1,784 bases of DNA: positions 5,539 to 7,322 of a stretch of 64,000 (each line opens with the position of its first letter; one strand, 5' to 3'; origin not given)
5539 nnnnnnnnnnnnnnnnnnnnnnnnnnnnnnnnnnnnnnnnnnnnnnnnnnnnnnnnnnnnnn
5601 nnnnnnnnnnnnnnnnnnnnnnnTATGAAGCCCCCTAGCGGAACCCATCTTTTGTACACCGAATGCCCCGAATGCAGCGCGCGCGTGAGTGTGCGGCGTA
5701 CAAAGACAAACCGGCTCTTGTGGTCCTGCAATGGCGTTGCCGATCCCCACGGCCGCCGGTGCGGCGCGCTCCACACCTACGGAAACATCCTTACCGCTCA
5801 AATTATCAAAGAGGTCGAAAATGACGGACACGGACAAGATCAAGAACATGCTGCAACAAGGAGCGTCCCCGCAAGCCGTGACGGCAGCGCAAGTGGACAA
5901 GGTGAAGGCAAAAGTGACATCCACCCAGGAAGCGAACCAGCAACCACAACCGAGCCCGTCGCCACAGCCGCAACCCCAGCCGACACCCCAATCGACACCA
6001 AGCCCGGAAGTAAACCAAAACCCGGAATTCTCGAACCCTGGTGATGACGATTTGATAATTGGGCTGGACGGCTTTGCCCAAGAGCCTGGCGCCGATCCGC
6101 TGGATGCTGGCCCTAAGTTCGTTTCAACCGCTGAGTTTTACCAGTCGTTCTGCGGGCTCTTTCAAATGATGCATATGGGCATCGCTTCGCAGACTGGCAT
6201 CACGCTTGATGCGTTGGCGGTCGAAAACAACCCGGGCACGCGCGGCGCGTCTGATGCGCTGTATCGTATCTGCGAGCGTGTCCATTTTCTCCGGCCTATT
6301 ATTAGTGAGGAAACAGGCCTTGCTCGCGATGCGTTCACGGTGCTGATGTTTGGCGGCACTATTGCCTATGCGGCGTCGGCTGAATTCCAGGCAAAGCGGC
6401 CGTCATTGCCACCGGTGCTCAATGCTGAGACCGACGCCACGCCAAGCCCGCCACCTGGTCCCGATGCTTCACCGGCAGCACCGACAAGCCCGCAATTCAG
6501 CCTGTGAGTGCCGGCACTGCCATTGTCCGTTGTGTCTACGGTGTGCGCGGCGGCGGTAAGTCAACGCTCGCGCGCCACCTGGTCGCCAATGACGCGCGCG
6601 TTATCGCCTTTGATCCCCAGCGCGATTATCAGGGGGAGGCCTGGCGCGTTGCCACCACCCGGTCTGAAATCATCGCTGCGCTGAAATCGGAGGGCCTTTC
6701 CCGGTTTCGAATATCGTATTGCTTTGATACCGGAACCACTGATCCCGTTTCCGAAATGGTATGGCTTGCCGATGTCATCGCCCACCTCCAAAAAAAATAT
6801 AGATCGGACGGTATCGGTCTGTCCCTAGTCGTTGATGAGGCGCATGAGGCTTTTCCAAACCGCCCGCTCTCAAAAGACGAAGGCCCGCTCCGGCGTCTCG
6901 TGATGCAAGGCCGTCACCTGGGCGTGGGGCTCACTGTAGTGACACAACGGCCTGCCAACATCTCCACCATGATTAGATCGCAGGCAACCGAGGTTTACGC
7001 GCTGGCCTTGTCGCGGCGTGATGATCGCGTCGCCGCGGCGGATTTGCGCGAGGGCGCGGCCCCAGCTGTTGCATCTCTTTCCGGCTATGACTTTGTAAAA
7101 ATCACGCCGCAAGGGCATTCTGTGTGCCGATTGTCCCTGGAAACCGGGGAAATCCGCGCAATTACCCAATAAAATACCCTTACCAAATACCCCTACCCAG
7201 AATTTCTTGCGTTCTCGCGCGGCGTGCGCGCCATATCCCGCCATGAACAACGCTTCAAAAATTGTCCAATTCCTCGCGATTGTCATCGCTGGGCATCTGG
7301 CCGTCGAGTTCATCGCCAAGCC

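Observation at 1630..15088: Corticovirus (PM2)-like tailless, internal-membrane prophage integrated in tRNA-Arg(CCT)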

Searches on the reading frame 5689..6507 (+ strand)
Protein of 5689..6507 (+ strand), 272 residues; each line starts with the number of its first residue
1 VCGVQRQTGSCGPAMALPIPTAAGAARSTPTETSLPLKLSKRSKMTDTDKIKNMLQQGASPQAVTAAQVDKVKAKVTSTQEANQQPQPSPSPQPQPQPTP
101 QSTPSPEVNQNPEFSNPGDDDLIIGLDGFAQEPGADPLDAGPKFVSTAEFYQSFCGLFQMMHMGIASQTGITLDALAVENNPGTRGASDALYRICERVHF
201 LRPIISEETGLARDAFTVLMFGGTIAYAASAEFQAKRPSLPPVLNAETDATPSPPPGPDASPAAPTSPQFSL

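Call 8: search_protein_families(library=pfam, proteins=[window:5689-6507:+], max_evalue=0.1)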
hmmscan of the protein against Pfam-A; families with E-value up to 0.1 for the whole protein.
window:5689-6507:+ (272 aa): 1 family
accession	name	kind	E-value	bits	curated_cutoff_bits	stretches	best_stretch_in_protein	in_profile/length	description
PF05887.16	Trypan_PARP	-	0.0045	17.4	100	1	71-113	48-90/134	Procyclic acidic repetitive protein (PARP)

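Call 9: search_protein_families(library=phrogs, proteins=[window:5689-6507:+], max_evalue=0.1)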
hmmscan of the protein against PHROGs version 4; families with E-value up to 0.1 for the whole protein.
window:5689-6507:+ (272 aa): 1 family
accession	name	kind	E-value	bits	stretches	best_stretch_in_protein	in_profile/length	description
phrog_29268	-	unknown function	0.014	14.5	1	95-215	256-375/653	-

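Call 50: search_protein_families(library=pfam, proteins=[window:5821-6507:+], max_evalue=0.1)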
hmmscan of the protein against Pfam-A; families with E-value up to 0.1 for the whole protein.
window:5821-6507:+ (228 aa): 1 family
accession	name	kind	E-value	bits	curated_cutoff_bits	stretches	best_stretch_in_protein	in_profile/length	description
PF05887.16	Trypan_PARP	-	0.0063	16.9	100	1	27-69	48-90/134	Procyclic acidic repetitive protein (PARP)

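Call 51: search_protein_families(library=phrogs, proteins=[window:5821-6507:+], max_evalue=0.05)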
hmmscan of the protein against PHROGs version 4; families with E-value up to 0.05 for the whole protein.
window:5821-6507:+ (228 aa): 1 family
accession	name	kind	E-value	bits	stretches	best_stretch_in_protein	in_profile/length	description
phrog_29268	-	unknown function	0.013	14.7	1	51-171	256-375/653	-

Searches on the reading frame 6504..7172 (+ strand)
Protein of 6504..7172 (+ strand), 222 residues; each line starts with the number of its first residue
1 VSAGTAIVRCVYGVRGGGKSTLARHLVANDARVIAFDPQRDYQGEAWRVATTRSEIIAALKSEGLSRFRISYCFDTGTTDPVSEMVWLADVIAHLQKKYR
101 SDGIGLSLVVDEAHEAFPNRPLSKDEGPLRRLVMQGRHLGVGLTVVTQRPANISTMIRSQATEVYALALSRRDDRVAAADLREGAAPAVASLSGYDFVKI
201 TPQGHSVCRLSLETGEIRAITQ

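Call 8: search_protein_families(library=pfam, proteins=[window:6504-7172:+], max_evalue=0.1)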
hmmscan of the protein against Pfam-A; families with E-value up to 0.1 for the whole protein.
window:6504-7172:+ (222 aa): 8 families
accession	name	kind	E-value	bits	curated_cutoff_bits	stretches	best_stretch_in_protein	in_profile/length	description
PF05707.18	Zot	-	6.5e-06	26.2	20.3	1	98-165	75-143/197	Zonular occludens toxin (Zot)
PF13401.12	AAA_22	-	8.5e-05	23.3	27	1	10-117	9-96/130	AAA domain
PF13191.12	AAA_16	-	0.00096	20.1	32.6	1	10-116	28-144/167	AAA ATPase domain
PF01637.24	ATPase_2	-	0.0047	17.2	33.2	1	3-115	17-121/225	ATPase domain predominantly from Archaea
PF05729.18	NACHT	-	0.035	14.4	26.7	0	10-28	4-22/167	NACHT domain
PF13173.12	AAA_14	-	0.04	14.4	27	1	10-41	6-42/129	AAA domain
PF13479.12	AAA_24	-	0.04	14.2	27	1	8-50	4-43/195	AAA domain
PF01935.23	DUF87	-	0.06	13.9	23.2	1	11-46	28-68/220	Helicase HerA, central domain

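Call 9: search_protein_families(library=phrogs, proteins=[window:6504-7172:+], max_evalue=0.1)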
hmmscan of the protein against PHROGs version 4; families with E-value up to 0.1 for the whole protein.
window:6504-7172:+ (222 aa): 4 families
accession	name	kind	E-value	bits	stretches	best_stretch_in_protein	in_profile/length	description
phrog_2666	-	head and packaging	1.8e-17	64.2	1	11-177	326-492/555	terminase large subunit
phrog_7035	-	unknown function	6.1e-09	35.8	1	83-200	468-593/969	-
phrog_197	-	moron, auxiliary metabolic gene and host takeover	6.6e-06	26.8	1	107-163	103-159/486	Zot-like toxin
phrog_1358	-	moron, auxiliary metabolic gene and host takeover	0.009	14.5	1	108-170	709-775/1382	FtsK/SpoIIIE-like protein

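Call 74: search_solved_structures(query=window:6504-7172:+, max_evalue=1, show_alignments=1)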
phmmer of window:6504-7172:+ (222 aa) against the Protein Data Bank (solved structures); distinct sequences matched with E-value up to 1: 13.
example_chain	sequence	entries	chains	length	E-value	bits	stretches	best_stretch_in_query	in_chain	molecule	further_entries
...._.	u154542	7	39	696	1.8e-05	27.7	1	107-176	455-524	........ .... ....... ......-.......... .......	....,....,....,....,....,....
8xau_A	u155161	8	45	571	2.4e-05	27.3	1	97-175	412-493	ATP-binding protein | HerA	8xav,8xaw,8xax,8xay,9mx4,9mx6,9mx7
9x1l_A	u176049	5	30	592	3.1e-05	27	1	69-174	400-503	DNA helicase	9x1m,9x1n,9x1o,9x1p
4d2i_A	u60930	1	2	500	0.00012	25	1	100-176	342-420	HERA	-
8ziq_M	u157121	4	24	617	0.00025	24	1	105-179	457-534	HerA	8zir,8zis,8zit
9c1m_M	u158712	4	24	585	0.0011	21.9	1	99-175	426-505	ATP-binding protein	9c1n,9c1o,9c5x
2r2a_A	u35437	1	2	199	0.025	17.5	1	100-172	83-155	Uncharacterized protein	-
4kfr_A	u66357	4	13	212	0.043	16.7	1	72-198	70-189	Genome packaging NTPase B204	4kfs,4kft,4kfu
8wet_A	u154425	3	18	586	0.11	15.4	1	106-175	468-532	TdpA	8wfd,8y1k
8j4u_M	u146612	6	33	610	0.2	14.5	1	107-179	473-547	Nucleoside triphosphate hydrolase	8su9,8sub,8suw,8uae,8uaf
4r2h_A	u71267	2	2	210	0.39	13.5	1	107-171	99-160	STIV B204 ATPase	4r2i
7prd_A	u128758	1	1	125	0.71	12.7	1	54-102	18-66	Protein NRD1,HLJ1_G0022400.mRNA.1.CDS.1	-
6jhp_A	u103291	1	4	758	0.91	12.3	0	9-75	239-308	Alpha-galactosidase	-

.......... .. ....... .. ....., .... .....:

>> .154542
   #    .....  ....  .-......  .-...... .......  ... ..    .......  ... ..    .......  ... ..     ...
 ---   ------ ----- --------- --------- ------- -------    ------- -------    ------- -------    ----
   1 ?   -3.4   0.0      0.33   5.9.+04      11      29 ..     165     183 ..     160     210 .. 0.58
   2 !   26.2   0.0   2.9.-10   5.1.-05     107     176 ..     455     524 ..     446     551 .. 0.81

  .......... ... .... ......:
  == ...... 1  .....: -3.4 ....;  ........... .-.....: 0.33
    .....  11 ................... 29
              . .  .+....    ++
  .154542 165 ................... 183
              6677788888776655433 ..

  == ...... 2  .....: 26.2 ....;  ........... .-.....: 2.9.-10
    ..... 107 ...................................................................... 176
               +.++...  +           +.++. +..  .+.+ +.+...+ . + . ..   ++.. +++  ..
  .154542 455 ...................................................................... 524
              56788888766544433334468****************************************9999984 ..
